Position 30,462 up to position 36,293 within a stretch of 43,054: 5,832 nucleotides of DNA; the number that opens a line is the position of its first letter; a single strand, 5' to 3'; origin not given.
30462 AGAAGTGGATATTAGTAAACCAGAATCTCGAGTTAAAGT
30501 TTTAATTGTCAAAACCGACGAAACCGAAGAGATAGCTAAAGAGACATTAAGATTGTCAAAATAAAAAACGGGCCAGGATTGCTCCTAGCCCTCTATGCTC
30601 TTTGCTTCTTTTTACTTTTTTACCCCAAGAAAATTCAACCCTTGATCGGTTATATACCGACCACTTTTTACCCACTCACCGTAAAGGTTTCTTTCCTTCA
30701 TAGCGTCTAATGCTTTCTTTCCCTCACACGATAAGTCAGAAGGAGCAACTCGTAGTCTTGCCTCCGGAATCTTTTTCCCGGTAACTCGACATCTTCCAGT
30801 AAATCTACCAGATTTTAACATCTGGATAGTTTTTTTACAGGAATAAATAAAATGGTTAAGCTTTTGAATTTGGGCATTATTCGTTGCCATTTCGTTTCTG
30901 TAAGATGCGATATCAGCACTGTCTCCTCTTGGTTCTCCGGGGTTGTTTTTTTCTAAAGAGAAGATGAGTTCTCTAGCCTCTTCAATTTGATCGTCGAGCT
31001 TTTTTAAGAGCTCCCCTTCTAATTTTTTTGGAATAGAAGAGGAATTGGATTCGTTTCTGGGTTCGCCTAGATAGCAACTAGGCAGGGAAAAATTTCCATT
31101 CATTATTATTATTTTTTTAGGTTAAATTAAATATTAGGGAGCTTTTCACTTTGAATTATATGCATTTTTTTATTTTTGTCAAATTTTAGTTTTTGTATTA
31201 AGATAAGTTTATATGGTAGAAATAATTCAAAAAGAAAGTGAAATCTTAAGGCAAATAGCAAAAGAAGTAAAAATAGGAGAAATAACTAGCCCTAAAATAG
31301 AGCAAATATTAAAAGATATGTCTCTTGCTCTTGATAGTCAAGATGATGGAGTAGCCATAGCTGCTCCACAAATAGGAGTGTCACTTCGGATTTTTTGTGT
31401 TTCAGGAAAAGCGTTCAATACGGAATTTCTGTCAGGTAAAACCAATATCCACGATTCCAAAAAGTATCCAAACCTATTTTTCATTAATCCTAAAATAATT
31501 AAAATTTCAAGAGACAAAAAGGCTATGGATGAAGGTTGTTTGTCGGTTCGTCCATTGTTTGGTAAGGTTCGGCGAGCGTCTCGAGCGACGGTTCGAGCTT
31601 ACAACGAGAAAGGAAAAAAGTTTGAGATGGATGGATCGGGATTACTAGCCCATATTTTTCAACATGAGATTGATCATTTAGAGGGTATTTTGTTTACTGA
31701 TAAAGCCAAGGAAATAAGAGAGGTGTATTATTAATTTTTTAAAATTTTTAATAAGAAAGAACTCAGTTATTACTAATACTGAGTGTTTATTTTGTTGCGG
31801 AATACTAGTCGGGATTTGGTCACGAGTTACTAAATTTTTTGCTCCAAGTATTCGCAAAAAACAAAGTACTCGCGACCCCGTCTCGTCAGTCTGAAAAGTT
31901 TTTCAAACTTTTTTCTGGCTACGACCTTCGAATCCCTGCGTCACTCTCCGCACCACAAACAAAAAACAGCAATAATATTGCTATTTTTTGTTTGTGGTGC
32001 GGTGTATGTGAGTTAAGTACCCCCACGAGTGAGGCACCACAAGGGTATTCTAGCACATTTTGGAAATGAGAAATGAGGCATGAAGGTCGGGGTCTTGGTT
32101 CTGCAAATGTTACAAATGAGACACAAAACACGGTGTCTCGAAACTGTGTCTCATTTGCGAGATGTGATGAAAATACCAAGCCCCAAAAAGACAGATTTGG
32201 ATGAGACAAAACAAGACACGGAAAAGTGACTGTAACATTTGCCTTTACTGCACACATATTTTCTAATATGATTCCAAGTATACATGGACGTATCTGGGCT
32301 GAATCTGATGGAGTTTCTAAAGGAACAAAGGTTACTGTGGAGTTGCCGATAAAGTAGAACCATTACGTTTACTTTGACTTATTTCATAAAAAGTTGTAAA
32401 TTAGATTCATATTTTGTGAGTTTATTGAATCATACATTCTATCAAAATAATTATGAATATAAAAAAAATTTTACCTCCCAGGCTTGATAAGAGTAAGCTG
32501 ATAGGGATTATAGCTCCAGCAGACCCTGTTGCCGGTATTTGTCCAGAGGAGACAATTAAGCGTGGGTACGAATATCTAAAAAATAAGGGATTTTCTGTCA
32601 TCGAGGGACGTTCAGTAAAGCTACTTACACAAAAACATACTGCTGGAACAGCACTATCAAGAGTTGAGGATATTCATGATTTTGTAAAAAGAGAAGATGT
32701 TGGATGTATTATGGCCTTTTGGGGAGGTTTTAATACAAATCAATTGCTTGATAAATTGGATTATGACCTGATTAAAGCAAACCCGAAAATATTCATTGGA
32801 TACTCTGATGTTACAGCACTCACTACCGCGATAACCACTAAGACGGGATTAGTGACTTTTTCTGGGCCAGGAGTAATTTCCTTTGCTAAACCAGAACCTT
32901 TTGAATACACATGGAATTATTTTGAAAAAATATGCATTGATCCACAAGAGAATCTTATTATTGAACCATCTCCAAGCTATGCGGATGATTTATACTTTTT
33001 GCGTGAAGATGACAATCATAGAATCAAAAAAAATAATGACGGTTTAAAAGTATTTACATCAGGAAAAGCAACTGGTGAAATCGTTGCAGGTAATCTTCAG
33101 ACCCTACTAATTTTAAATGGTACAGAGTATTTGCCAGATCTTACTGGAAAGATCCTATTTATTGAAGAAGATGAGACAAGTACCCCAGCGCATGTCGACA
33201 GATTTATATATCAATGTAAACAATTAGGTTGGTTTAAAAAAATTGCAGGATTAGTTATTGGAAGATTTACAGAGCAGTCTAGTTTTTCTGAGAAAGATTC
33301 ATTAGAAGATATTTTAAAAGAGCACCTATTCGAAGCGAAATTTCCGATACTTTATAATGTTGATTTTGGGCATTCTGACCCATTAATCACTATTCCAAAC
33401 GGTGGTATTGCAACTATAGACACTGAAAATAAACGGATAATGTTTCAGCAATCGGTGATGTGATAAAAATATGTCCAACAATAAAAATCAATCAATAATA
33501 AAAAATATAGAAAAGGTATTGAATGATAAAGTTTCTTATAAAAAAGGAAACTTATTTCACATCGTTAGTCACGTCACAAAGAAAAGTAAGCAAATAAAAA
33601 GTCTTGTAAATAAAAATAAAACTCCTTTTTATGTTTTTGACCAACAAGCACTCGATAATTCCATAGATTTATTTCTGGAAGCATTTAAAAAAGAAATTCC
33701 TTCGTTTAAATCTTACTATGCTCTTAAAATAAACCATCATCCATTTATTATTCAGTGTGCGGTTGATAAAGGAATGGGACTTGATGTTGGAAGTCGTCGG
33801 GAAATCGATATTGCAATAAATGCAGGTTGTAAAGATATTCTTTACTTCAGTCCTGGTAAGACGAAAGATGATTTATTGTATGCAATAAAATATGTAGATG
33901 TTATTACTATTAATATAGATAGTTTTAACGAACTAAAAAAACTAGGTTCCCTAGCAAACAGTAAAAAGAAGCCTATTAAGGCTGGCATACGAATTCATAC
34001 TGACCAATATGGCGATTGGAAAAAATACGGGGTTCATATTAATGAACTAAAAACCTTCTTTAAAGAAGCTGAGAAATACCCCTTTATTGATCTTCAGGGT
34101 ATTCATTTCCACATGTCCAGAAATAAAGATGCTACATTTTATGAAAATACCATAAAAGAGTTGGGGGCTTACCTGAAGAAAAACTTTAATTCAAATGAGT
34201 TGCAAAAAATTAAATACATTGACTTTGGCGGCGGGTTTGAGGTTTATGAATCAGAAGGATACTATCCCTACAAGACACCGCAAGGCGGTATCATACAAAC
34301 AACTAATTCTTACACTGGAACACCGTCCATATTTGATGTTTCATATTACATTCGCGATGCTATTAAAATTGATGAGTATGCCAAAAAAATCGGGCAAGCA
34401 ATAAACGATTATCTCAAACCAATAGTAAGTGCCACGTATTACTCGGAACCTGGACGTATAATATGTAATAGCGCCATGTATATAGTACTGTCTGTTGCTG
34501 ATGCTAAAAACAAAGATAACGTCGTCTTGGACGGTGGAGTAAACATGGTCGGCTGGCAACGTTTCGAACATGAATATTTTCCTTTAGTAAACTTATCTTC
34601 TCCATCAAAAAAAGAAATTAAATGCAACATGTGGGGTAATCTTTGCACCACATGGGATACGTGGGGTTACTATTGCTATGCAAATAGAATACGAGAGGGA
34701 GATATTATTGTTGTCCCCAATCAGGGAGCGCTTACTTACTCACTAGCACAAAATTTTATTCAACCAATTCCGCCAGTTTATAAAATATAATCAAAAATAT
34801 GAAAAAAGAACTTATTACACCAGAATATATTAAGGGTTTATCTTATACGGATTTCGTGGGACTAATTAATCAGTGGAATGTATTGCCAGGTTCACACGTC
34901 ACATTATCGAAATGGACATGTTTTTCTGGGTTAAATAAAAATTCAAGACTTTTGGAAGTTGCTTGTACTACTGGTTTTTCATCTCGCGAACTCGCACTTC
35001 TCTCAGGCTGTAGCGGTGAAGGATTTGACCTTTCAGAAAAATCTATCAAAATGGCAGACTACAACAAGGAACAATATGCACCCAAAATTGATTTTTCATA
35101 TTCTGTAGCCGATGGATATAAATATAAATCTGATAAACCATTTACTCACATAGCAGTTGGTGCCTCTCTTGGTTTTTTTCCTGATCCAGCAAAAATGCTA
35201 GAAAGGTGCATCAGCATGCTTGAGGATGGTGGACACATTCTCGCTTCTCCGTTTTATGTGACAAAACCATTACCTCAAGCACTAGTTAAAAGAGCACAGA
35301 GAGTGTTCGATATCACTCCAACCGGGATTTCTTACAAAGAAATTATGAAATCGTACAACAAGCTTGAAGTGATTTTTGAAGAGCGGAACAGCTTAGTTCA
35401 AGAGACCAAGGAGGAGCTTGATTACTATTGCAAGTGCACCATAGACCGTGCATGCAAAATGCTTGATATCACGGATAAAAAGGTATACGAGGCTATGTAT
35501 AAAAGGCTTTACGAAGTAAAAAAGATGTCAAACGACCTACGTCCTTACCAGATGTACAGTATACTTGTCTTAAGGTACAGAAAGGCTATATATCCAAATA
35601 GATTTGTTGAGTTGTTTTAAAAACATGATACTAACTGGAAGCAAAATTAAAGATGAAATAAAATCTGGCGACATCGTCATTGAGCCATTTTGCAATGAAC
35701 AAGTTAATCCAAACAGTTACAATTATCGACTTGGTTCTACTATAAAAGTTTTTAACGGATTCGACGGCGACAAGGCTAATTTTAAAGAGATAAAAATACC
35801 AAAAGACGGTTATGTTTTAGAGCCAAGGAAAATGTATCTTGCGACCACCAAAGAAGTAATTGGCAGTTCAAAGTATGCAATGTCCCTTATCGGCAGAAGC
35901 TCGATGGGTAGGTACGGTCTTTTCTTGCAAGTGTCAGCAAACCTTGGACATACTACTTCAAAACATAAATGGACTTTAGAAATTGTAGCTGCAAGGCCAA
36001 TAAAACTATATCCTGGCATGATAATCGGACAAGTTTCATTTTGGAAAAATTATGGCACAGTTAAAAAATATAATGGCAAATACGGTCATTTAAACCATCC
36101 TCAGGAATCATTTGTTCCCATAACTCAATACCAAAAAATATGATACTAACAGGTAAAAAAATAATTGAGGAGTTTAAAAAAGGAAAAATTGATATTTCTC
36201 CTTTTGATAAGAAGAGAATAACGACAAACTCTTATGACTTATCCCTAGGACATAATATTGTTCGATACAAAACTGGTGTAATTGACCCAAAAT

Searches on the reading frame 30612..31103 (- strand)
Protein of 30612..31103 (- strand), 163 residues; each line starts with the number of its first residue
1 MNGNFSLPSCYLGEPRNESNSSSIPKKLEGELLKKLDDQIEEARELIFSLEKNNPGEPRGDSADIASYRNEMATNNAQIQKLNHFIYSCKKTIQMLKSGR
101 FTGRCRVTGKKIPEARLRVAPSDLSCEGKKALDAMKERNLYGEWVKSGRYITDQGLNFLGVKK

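Call 15: search_protein_families(library=pfam, proteins=[window:30612-31103:-])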
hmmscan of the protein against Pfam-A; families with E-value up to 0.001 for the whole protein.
window:30612-31103:- (163 aa): 1 family
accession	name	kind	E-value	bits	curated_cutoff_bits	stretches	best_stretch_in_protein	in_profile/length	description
PF01258.23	zf-dskA_traR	-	0.00039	20.8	24.9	0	103-121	4-22/36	Prokaryotic dksA/traR C4-type zinc finger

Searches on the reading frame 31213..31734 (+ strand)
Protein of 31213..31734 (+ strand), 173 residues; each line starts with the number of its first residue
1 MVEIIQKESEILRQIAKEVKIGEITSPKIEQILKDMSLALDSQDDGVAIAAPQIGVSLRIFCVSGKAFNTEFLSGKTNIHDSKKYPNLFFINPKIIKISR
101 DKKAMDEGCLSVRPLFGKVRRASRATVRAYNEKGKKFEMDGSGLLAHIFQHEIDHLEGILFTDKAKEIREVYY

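Call 15: search_protein_families(library=pfam, proteins=[window:31213-31734:+])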
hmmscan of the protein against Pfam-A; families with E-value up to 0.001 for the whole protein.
window:31213-31734:+ (173 aa): 1 family
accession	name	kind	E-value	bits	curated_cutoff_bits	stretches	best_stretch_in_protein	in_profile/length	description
PF01327.26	Pep_deformylase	-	8e-43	146.2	22.8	1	2-168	2-153/156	Polypeptide deformylase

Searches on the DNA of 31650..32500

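Call 14: search_rna_families(source=window, start=31650, end=32500, threshold=evalue, max_evalue=10, show_alignments=3)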
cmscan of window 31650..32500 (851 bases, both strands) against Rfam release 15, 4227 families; matches with E-value up to 10: 23.
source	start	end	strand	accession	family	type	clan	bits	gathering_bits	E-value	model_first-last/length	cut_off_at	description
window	31956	32044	-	RF02432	SpF25_sRNA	Gene; sRNA;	-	30.5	48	0.0076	1-102/102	no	Streptococcus sRNA SpF25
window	31948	32002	-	RF03745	mir-2063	Gene; miRNA;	-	29.4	100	0.0026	1-77/77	no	mir-2063 microRNA precursor family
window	31930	32022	+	RF03812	mir-BART19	Gene; miRNA;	-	25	100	0.016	1-93/93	no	mir-BART19 microRNA precursor family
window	31958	31989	+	RF04352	Plastid-psbA-4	Cis-reg;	CL00153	24.7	56.8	0.096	1-61/61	no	Plastid-psbA-4 3UTR RNA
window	31946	32004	+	RF04176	mir-3149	Gene; miRNA;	-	24.6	100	0.043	1-83/83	no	mir-3149 microRNA precursor family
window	31934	31994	+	RF02432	SpF25_sRNA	Gene; sRNA;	-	24.2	48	0.18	1-102/102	no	Streptococcus sRNA SpF25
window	31953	32041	+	RF01742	lactis-plasmid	Gene; sRNA;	-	23.7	70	0.31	1-106/106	no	lactis-plasmid RNA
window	31955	31995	-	RF04120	MIR5998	Gene; miRNA;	-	22.8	180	0.018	1-173/173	no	MIR5998 microRNA precursor family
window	31932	32020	-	RF03812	mir-BART19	Gene; miRNA;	-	22.5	100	0.075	1-93/93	no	mir-BART19 microRNA precursor family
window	31954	31996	-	RF03885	mir-4178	Gene; miRNA;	-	20.8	90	0.26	1-60/60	no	mir-4178 microRNA precursor family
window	31940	32010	+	RF03966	mir-76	Gene; miRNA;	-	20.7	75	0.17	1-80/80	no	mir-76 microRNA precursor family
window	31943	32007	-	RF04302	mir-506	Gene; miRNA;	CL00140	20.4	84.5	0.21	1-81/81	no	mir-506 microRNA precursor family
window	31950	32000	-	RF03503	mir-547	Gene; miRNA;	-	20.1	90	0.16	1-78/78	no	mir-547 microRNA precursor family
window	31957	31992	+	RF00125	IS128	Gene; sRNA;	-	19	80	0.25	163-198/209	no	IS128 RNA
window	32095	32179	-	RF03283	mir-1010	Gene; miRNA;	-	18.3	70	0.66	1-93/93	no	mir-1010 microRNA precursor family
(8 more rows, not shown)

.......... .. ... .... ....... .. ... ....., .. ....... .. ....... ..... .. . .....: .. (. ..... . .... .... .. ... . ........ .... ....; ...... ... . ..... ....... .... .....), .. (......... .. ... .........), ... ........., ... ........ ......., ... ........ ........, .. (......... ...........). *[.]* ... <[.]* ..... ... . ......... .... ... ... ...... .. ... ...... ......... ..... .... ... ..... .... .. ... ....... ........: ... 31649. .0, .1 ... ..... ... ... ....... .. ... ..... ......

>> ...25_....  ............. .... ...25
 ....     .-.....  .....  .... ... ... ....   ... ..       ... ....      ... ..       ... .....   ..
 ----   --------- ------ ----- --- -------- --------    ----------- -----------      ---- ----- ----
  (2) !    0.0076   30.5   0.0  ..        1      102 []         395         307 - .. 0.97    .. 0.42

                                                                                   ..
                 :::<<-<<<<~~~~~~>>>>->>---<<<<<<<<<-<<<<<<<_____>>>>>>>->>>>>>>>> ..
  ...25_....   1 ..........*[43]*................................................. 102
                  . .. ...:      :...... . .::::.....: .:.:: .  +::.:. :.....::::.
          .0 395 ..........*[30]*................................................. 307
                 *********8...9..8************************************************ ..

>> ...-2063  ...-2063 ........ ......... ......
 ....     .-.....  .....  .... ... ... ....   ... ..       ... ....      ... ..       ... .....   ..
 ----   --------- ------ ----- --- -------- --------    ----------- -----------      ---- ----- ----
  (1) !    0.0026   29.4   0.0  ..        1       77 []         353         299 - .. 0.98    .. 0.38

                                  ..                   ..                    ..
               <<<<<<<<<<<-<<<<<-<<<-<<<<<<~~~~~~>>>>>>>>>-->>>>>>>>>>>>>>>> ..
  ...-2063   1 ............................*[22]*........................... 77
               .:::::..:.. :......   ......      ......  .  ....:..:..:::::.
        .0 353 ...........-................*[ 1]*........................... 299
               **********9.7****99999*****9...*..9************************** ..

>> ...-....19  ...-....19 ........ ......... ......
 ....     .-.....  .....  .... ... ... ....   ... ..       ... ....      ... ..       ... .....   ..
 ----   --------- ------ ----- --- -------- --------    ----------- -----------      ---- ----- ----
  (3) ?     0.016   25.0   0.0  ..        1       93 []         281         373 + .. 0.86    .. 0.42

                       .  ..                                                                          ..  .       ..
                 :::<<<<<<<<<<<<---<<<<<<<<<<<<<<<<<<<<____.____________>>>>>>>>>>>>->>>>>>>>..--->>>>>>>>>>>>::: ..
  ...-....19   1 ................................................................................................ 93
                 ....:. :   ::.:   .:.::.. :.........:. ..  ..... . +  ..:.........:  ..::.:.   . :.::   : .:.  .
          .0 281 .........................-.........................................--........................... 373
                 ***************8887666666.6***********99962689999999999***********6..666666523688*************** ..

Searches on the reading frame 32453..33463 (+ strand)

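Call 15: search_protein_families(library=pfam, proteins=[window:32453-33463:+])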
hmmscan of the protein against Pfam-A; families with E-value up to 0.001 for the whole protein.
window:32453-33463:+ (336 aa): 2 families
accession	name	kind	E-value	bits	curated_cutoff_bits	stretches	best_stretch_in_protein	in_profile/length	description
PF02016.21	Peptidase_S66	-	3.9e-34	117.8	25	1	17-138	1-121/121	LD-carboxypeptidase N-terminal domain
PF17676.7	Peptidase_S66C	-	2.2e-31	109.4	23.7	1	207-322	1-120/120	LD-carboxypeptidase C-terminal domain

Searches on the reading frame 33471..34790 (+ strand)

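Call 16: search_protein_families(library=pfam, proteins=[window:33471-34790:+])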
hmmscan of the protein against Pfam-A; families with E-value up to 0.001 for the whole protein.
window:33471-34790:+ (439 aa): 3 families
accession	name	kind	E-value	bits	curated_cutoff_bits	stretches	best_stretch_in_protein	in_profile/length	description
PF02784.22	Orn_Arg_deC_N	-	8.7e-30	104.3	23.4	1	69-331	8-245/247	Pyridoxal-dependent decarboxylase, pyridoxal binding domain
PF00278.28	Orn_DAP_Arg_deC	-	3.5e-10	40.4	23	1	55-419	3-95/95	Pyridoxal-dependent decarboxylase, C-terminal sheet domain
PF01168.26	Ala_racemase_N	-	5.5e-06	26.7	24.1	1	121-227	69-170/220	Alanine racemase, N-terminal domain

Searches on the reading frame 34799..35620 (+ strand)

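Call 16: search_protein_families(library=pfam, proteins=[window:34799-35620:+])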
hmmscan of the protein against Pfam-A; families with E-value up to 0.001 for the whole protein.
window:34799-35620:+ (273 aa): 5 families
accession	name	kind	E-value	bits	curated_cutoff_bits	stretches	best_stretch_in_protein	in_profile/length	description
PF13847.12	Methyltransf_31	-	1.7e-09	37.9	27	1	46-167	2-127/145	Methyltransferase domain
PF13649.12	Methyltransf_25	-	3.4e-08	34.5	27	1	52-145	2-97/97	Methyltransferase domain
PF13489.12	Methyltransf_23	-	3.1e-07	30.7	27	1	45-150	20-117/164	Methyltransferase domain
PF08241.18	Methyltransf_11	-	4.2e-07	30.9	21.2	1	52-148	1-94/95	Methyltransferase domain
PF08242.18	Methyltransf_12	-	0.00017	22.7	30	1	52-147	1-98/98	Methyltransferase domain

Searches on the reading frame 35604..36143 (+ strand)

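Call 16: search_protein_families(library=pfam, proteins=[window:35604-36143:+])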
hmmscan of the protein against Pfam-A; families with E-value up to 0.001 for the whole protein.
window:35604-36143:+ (179 aa): 1 family
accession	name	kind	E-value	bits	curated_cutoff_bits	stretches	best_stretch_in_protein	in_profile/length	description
PF22769.1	DCD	-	3.1e-31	109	27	1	9-148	1-152/153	dCTP deaminase-like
